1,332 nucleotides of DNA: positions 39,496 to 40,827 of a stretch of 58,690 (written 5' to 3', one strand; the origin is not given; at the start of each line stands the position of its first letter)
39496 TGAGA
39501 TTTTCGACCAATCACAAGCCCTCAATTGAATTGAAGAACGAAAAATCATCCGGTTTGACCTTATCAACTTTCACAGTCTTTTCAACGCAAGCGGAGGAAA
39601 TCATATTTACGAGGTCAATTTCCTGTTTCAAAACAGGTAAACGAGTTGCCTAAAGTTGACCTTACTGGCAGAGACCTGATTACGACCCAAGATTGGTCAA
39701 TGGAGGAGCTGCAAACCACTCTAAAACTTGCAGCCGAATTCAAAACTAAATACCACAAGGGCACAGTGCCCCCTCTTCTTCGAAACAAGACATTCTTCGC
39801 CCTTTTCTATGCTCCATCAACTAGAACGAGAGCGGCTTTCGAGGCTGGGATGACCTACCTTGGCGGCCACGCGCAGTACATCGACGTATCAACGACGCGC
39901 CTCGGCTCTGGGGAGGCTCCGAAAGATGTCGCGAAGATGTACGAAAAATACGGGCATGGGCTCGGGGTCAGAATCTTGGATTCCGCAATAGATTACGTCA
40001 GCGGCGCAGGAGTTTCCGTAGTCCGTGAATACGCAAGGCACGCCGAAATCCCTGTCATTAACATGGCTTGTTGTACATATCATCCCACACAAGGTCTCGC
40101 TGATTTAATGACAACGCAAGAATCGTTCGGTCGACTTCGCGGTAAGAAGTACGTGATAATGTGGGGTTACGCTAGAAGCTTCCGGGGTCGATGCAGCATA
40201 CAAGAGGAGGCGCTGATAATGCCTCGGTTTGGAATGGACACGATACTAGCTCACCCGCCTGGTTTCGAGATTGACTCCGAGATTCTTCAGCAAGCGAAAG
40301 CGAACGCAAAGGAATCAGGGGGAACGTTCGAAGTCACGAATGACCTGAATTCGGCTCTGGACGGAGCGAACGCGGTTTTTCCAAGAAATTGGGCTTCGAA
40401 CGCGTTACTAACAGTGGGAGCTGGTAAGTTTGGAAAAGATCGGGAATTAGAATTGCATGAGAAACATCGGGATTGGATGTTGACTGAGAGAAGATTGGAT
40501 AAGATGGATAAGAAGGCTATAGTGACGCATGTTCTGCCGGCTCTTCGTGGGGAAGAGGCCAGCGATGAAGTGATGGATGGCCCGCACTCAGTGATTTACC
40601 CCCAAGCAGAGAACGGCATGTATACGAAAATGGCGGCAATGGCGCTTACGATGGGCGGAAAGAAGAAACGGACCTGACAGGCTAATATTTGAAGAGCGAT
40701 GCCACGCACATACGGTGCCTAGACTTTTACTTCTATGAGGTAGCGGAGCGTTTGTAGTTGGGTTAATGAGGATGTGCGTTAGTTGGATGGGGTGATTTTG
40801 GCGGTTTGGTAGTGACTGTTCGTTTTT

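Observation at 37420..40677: Carbamate kinase flanked by two divergent YgeW-like carbamoyltransferases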

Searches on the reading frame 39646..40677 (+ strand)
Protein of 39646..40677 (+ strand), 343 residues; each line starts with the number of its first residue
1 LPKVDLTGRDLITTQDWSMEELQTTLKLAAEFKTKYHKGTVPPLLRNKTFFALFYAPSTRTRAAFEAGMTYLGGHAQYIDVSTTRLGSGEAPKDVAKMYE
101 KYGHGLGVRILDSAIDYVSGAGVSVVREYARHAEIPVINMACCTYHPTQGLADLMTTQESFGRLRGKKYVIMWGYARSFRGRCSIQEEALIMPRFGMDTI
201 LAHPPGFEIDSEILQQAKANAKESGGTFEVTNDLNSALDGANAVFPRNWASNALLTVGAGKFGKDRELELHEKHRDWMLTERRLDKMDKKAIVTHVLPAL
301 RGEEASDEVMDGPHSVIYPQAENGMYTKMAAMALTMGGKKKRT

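Call 4: search_protein_families(library=ncbifam, proteins=[window:39646-40677:+])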
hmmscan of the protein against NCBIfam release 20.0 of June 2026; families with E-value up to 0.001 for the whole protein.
window:39646-40677:+ (343 aa): 16 families
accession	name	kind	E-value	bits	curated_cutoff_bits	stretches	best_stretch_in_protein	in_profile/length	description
TIGR00658.1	orni_carb_tr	equivalog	7.2e-61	206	280.85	1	9-336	1-303/304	ornithine carbamoyltransferase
NF001986.0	PRK00779.1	subfamily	9.6e-59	199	306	1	7-336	4-304/307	ornithine carbamoyltransferase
NF003384.0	PRK04523.1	equivalog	1.6e-58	198.3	288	1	9-335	4-332/336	N-acetylornithine carbamoyltransferase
TIGR04384.1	putr_carbamoyl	exception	9.7e-54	182.7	500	1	10-336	1-307/330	putrescine carbamoyltransferase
NF011380.0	PRK14805.1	equivalog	2.5e-44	151.5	421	1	10-333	3-297/302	ornithine carbamoyltransferase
NF002032.1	PRK00856.1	equivalog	4.7e-41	140.9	263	1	9-335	1-296/297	aspartate carbamoyltransferase catalytic subunit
NF005538.0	PRK07200.1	equivalog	1.3e-39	136.4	453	1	6-326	19-366/396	knotted carbamoyltransferase YgeW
TIGR00670.1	asp_carb_tr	equivalog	3.5e-38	131.4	236.95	1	9-336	1-303/304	aspartate carbamoyltransferase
TIGR03316.1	ygeW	equivalog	7.1e-38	130.5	500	1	7-333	17-369/391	knotted carbamoyltransferase YgeW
NF003286.0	PRK04284.1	subfamily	3.9e-34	118.2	515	1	5-337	3-331/332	ornithine carbamoyltransferase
NF002470.0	PRK01713.1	equivalog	7.4e-28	97.9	545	1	5-251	4-236/334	ornithine carbamoyltransferase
NF009213.0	PRK12562.1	subfamily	1.6e-27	96.8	559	1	11-251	9-236/334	ornithine carbamoyltransferase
NF011379.0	PRK14804.1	equivalog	2.2e-20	73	373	1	10-330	8-303/311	ornithine carbamoyltransferase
NF006046.0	PRK08192.1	equivalog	1.8e-18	66.9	512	1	5-340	3-321/339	aspartate carbamoyltransferase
NF008853.0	PRK11891.1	equivalog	3.3e-18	65.5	560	1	17-339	97-401/430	aspartate carbamoyltransferase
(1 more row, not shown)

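Call 6: search_solved_structures(query=window:39646-40677:+, max_evalue=1e-10, show_alignments=2)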
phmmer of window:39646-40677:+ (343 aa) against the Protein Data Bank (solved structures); distinct sequences matched with E-value up to 1e-10: 86 (the best 60 are shown).
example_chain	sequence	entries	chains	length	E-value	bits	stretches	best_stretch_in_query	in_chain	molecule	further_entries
1pvv_A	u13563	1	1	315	1.3e-50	175.8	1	4-340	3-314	Ornithine carbamoyltransferase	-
1a1s_A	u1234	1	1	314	1.5e-50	175.6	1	4-340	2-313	ORNITHINE CARBAMOYLTRANSFERASE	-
3l04_A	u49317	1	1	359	1.2e-45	159.5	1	9-338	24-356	N-acetylornithine carbamoyltransferase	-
3m5c_A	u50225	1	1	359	1.5e-45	159.2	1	9-338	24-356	N-acetylornithine carbamoyltransferase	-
3l02_A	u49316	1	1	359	5e-45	157.5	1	9-338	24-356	N-acetylornithine carbamoyltransferase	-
3l05_A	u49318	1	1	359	5.1e-45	157.4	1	9-338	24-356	N-acetylornithine carbamoyltransferase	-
3kzc_A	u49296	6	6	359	5.3e-45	157.4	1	9-338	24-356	N-acetylornithine carbamoyltransferase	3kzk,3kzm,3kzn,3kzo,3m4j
3m5d_A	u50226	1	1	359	7.3e-45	156.9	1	9-338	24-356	N-acetylornithine carbamoyltransferase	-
3l06_A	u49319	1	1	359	7.7e-45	156.9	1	9-338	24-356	N-acetylornithine carbamoyltransferase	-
3m4n_A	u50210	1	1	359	1e-44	156.5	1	9-338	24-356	N-acetylornithine carbamoyltransferase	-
1vlv_A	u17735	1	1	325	7.9e-37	130.5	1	4-335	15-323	Ornithine carbamoyltransferase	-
4ep1_A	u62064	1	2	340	2.3e-36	129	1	6-332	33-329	Ornithine carbamoyltransferase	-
3gd5_A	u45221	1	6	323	3.9e-36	128.2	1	10-340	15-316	Ornithine carbamoyltransferase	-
4nf2_A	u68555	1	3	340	3e-35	125.3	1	6-332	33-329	Ornithine carbamoyltransferase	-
1c9y_A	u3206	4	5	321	7.2e-35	124.1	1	3-333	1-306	ORNITHINE CARBAMOYLTRANSFERASE | ORNITHINE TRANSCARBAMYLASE | PROTEIN (ORNITHINE TRANSCARBAMOYLASE)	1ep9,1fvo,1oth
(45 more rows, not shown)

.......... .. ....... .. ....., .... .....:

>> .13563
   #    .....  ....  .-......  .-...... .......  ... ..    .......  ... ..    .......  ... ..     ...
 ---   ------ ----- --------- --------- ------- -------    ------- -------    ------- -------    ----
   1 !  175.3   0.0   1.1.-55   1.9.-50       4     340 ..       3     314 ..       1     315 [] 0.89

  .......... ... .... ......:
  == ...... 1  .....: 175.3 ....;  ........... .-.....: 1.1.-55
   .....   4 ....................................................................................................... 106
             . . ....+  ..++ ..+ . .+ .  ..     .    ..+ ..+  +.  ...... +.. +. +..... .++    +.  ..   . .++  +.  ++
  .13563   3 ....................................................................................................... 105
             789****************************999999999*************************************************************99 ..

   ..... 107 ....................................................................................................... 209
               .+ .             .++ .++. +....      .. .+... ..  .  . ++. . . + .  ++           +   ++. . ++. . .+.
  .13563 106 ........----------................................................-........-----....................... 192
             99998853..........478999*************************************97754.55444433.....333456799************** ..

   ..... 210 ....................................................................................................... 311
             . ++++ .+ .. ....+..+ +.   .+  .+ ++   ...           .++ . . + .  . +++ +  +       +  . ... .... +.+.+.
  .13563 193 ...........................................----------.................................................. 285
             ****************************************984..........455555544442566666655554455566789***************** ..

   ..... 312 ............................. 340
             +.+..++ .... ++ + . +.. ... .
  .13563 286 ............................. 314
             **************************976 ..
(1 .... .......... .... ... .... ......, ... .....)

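Call 12: find_homologous_proteins(query=window:39646-40677:+, max_evalue=1e-20)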
Query window:39646-40677:+ (343 aa): 3414 proteins with E <= 1e-20 among 8000 candidates; the best 120 are listed.
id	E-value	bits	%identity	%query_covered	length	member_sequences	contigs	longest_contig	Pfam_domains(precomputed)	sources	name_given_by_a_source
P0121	2.0e-215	732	93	100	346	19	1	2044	PF00185.31,PF02729.27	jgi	-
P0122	3.6e-200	682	85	100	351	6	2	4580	PF00185.31,PF02729.27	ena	-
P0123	1.3e-199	680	86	99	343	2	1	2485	PF00185.31,PF02729.27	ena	-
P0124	8.9e-197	671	84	99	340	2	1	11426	PF00185.31,PF02729.27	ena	-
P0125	5.9e-196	668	84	99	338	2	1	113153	PF00185.31,PF02729.27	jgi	jgi:ornithine carbamoyltransferase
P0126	1.6e-195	667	84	99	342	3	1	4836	PF00185.31,PF02729.27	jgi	-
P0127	4.7e-191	652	82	99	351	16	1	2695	PF00185.31,PF02729.27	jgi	jgi:ornithine carbamoyltransferase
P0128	5.3e-191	652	81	99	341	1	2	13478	PF00185.31,PF02729.27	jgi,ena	jgi:ornithine carbamoyltransferase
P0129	2.0e-190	650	82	99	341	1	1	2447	PF00185.31,PF02729.27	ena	-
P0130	2.4e-190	650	81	99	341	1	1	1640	PF00185.31,PF02729.27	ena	-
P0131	3.4e-190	649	81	99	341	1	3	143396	PF00185.31,PF02729.27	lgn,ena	-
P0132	5.4e-190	649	81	99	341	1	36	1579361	PF00185.31,PF02729.27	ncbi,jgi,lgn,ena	ncbi:MAG: ornithine carbamoyltransferase [Candidatus Bathyarchaeia archaeon]|jgi:ornithine carbamoyl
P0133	6.9e-190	648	81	99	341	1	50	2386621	PF00185.31,PF02729.27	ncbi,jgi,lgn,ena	ncbi:MAG: ornithine carbamoyltransferase [Candidatus Bathyarchaeia archaeon]|jgi:ornithine carbamoyl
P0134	1.4e-189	647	81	99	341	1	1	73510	PF00185.31,PF02729.27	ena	-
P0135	1.6e-189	647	82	99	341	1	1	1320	PF00185.31,PF02729.27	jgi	jgi:ornithine carbamoyltransferase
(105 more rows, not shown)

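Call 14: find_encoding_contigs(protein=P0133, flank=10000, max_places=3)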
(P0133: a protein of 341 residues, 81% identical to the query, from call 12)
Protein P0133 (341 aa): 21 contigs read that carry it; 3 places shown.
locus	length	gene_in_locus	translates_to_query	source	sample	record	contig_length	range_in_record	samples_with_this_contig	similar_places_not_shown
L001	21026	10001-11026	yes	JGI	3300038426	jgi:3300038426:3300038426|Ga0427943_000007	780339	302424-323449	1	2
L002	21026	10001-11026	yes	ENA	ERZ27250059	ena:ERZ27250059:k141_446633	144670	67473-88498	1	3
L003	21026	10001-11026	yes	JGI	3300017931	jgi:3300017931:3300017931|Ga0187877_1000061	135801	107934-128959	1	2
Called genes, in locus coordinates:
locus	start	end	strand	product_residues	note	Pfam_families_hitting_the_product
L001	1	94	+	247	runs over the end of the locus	PF01177:Asp_Glu_race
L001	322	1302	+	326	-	-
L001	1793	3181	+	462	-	PF00324:AA_permease, PF13520:AA_permease_2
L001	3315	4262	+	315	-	PF14582:Metallophos_3 (faint)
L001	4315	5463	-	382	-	PF04389:Peptidase_M28 (weak), PF01546:Peptidase_M20, PF07687:M20_dimer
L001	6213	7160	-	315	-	PF00890:FAD_binding_2 (weak), PF07992:Pyr_redox_2, PF12831:FAD_oxidored (weak), PF13738:Pyr_redox_3, PF00070:Pyr_redox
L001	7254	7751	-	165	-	PF06271:RDD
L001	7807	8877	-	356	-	PF02729:OTCace_N, PF00185:OTCace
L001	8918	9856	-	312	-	PF00696:AA_kinase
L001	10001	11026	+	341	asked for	PF02729:OTCace_N, PF00185:OTCace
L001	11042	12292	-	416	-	PF00291:PALP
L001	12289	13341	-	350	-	PF00291:PALP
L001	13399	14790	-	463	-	PF22039:HUTI_composite_bact (faint), PF01979:Amidohydro_1, PF07969:Amidohydro_3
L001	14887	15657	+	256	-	-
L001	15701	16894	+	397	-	PF02608:Bmp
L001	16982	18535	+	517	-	PF00005:ABC_tran, PF13304:AAA_21 (faint), PF00005:ABC_tran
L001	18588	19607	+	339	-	PF02653:BPD_transp_2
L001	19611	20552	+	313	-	PF02653:BPD_transp_2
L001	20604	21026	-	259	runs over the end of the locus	-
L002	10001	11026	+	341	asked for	PF02729:OTCace_N, PF00185:OTCace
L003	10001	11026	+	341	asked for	PF02729:OTCace_N, PF00185:OTCace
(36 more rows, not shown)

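Call 32: search_protein_families(library=ncbifam, proteins=[L001:12289-13341:-, L001:4315-5463:-], max_evalue=1e-15)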
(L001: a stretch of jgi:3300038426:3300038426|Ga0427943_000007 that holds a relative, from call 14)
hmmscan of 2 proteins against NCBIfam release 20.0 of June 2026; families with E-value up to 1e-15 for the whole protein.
L001:12289-13341:- (350 aa): 17 families
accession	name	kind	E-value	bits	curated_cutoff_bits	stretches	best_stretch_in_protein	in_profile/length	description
TIGR01136.1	cysKM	subfamily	2.1e-104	349.1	344.15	1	17-315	3-298/299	cysteine synthase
TIGR01139.1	cysK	equivalog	8.2e-104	347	350.95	1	17-315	3-297/298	cysteine synthase A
NF007989.0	PRK10717.1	equivalog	2.4e-90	303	387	1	10-313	3-315/334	cysteine synthase A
NF008735.0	PRK11761.1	equivalog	1.4e-78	264.1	413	1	15-315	6-293/296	cysteine synthase CysM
TIGR01138.1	cysM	equivalog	8.3e-77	258.6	394.2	1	16-315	3-289/290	cysteine synthase B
TIGR01137.1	cysta_beta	equivalog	6.6e-76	255.8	510.25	1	13-313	3-308/457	cystathionine beta-synthase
TIGR03945.1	PLP_SbnA_fam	equivalog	1.5e-58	198.3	349.95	1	17-313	3-297/304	2,3-diaminopropionate biosynthesis protein SbnA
NF053679.1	CysteaSynCapA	equivalog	1e-51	175.7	600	1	8-312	3-316/329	cysteate synthase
NF006094.0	PRK08246.1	subfamily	2.4e-23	83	331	1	8-223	10-207/310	serine/threonine dehydratase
NF005292.0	PRK06815.1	equivalog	1.3e-20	73.7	371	1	17-223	17-211/320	threonine/serine dehydratase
NF004996.0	PRK06381.1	equivalog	4.2e-19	68.7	266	1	19-200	13-185/319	threonine synthase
NF006390.0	PRK08639.1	equivalog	6e-19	68.3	421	1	14-223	18-219/418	threonine ammonia-lyase IlvA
NF052478.1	CystDsulMYC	equivalog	4.1e-18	65.8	600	1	36-315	35-325/354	L-cysteine desulfhydrase Cds1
NF004170.0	PRK05638.1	equivalog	6.4e-18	64.5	421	0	19-195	64-225/442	threonine synthase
TIGR01124.1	ilvA_2Cterm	equivalog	1.3e-16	60.3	411.3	1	14-223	10-208/499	threonine ammonia-lyase, biosynthetic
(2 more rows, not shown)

L001:4315-5463:- (382 aa): 32 families (the best 25 are shown)
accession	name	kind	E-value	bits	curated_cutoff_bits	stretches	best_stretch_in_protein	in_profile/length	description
TIGR01910.1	DapE-ArgE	subfamily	2.6e-70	237.5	217.6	1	11-369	2-371/373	ArgE/DapE family deacylase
NF005710.0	PRK07522.1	subfamily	1.4e-56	192.4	412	1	7-372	8-381/391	acetylornithine deacetylase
NF005373.0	PRK06915.1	equivalog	3.7e-56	190.9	428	1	49-380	69-418/422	peptidase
TIGR01892.1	AcOrn-deacetyl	equivalog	1.1e-54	185.8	297.7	1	12-371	2-360/365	acetylornithine deacetylase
NF009555.0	PRK13004.1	equivalog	4.8e-54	183.8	321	1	7-297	15-293/399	YgeY family selenium metabolism-linked hydrolase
NF006365.0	PRK08588.1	subfamily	2.2e-49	168.8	289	1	4-379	4-380/383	succinyl-diaminopimelate desuccinylase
NF003474.0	PRK05111.1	equivalog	8.5e-49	166.4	460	1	6-381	5-382/383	acetylornithine deacetylase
NF005306.0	PRK06837.1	subfamily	4.1e-48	164.2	376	1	57-380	80-422/427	ArgE/DapE family deacylase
NF009558.0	PRK13013.1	equivalog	1.6e-43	149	428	1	7-376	16-420/429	acetylornithine deacetylase/succinyl-diaminopimelate desuccinylase family protein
NF006400.0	PRK08651.1-3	equivalog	2.7e-43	148.3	374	1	10-375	13-402/410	succinyl-diaminopimelate desuccinylase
NF006399.0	PRK08651.1-2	equivalog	2.8e-43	148.4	381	1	7-371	4-396/405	succinyl-diaminopimelate desuccinylase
NF006402.0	PRK08651.1-5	equivalog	1.3e-41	142.8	369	1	61-377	45-365/369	succinyl-diaminopimelate desuccinylase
TIGR03526.1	selenium_YgeY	hypoth_equivalog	1.3e-39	136.1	321.5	1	7-297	13-291/395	YgeY family selenium metabolism-linked hydrolase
TIGR01900.1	dapE-gram_pos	equivalog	1.7e-35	122.5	304.2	1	8-372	4-346/351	succinyl-diaminopimelate desuccinylase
NF006370.0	PRK08596.1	equivalog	2.1e-35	122.1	412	1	6-291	16-315/425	acetylornithine deacetylase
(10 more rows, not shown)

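Call 58: predict_structure(alignment_id=A3)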
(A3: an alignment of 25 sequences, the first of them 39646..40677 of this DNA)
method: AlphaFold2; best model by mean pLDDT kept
length: 343 residues; sequences in the alignment: 25
mean_pLDDT: 73.5   pTM: 0.76
mean pLDDT of the five models: 73.5, 71.9, 70.2, 68.0, 61.3
residues with pLDDT >= 90: 76; 70-90: 118; 50-70: 123; < 50: 26
segments of 3 or more residues with pLDDT < 50: 1-6, 296-299, 338-343
pLDDT, mean of each block of 10 residues (from residue 1): 44 73 89 83 61 54 62 67 58 63 65 53 55 58 59 91 95 75 72 95 86 89 95 95 87 74 79 87 91 66 76 82 77 59 33
secondary structure, 60 per line:
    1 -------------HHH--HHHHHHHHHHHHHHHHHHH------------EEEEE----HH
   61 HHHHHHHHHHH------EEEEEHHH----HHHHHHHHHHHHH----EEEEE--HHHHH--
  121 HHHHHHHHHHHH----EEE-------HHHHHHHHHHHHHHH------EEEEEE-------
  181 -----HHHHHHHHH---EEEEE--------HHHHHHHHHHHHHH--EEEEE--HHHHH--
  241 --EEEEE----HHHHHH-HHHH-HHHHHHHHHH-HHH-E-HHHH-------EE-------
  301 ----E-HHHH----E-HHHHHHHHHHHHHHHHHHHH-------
elements in order: H19-37 E50-54 H59-71 E78-82 H90-102 E107-111 H114-118 H121-132 E137-139 H147-161 E168-173 H186-194 E198-202 H211-224 E227-231 H234-238 E243-247 H252-257 H259-262 H264-273 H281-284 H307-310 H317-336

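Call 61: fold_search(model_id=the predicted structure, library=pdb)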
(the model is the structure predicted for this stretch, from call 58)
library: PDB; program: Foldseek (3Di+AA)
matches with E <= 10: 1269; with E <= 0.001: 281
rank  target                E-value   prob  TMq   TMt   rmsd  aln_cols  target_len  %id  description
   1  3l04                  1.3e-22  1.00  0.77  0.79   3.7       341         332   31  Crystal structure of N-acetyl-L-ornithine transcarbamylase E92P mutant complexed with carbamyl phosphate and N-succinyl- (released 2010-03-31)
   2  3kzc                  2.0e-22  1.00  0.75  0.78   4.6       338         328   30  Crystal structure of N-acetyl-L-ornithine transcarbamylase (released 2010-03-31)
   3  3kzm                  2.8e-22  1.00  0.76  0.78   4.0       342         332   31  Crystal structure of N-acetyl-L-ornithine transcarbamylase complexed with carbamyl phosphate (released 2010-03-31)
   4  3l02                  4.3e-22  1.00  0.76  0.78   4.0       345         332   30  Crystal structure of N-acetyl-L-ornithine transcarbamylase E92A mutant complexed with carbamyl phosphate and N-succinyl- (released 2010-03-31)
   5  3m5c                  5.1e-22  1.00  0.76  0.78   4.0       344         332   30  Crystal structure of N-acetyl-L-ornithine transcarbamylase K302E mutant complexed with PALAO (released 2010-07-28)
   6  3kzk                  5.4e-22  1.00  0.75  0.77   4.0       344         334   30  Crystal structure of acetylornithine transcarbamylase complexed with acetylcitrulline (released 2010-03-31)
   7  3m4n                  6.8e-22  1.00  0.76  0.78   4.0       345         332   30  Crystal structure of N-acetyl-L-ornithine transcarbamylase K302A mutant complexed with PALAO (released 2010-07-28)
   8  3m5d                  8.1e-22  1.00  0.76  0.78   4.0       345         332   30  Crystal structure of N-acetyl-L-ornithine transcarbamylase K302R mutant complexed with PALAO (released 2010-07-28)
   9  1a1s                  1.3e-21  1.00  0.75  0.81   4.0       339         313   34  ORNITHINE CARBAMOYLTRANSFERASE FROM PYROCOCCUS FURIOSUS (released 1998-06-17)
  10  3l05                  7.7e-21  1.00  0.77  0.79   3.7       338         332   31  Crystal structure of N-acetyl-L-ornithine transcarbamylase E92S mutant complexed with carbamyl phosphate and N-succinyl- (released 2010-03-31)
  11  3l06                  2.5e-20  1.00  0.76  0.78   4.0       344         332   30  Crystal structure of N-acetyl-L-ornithine transcarbamylase E92V mutant complexed with carbamyl phosphate and N-succinyl- (released 2010-03-31)
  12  7np0_A                8.2e-20  1.00  0.67  0.74   4.9       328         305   30  Crystal structure of Mycobacterium tuberculosis ArgF in complex with (4-nitrophenyl)boronic acid. (released 2021-06-30)
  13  7nnv_A                2.4e-19  1.00  0.68  0.75   4.8       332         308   30  Crystal structure of Mycobacterium tuberculosis ArgF in complex with carbamoyl phosphate. (released 2021-06-30)
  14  7nov_A                3.2e-19  1.00  0.66  0.74   5.3       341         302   27  Crystal structure of Mycobacterium tuberculosis ArgF in complex with (4-methyl-3-nitrophenyl)boronic acid. (released 2021-06-30)
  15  2p2g_E                3.5e-19  1.00  0.68  0.76   4.9       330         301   30  Crystal Structure of Ornithine Carbamoyltransferase from Mycobacterium Tuberculosis (Rv1656): Orthorhombic Form (released 2007-07-03)
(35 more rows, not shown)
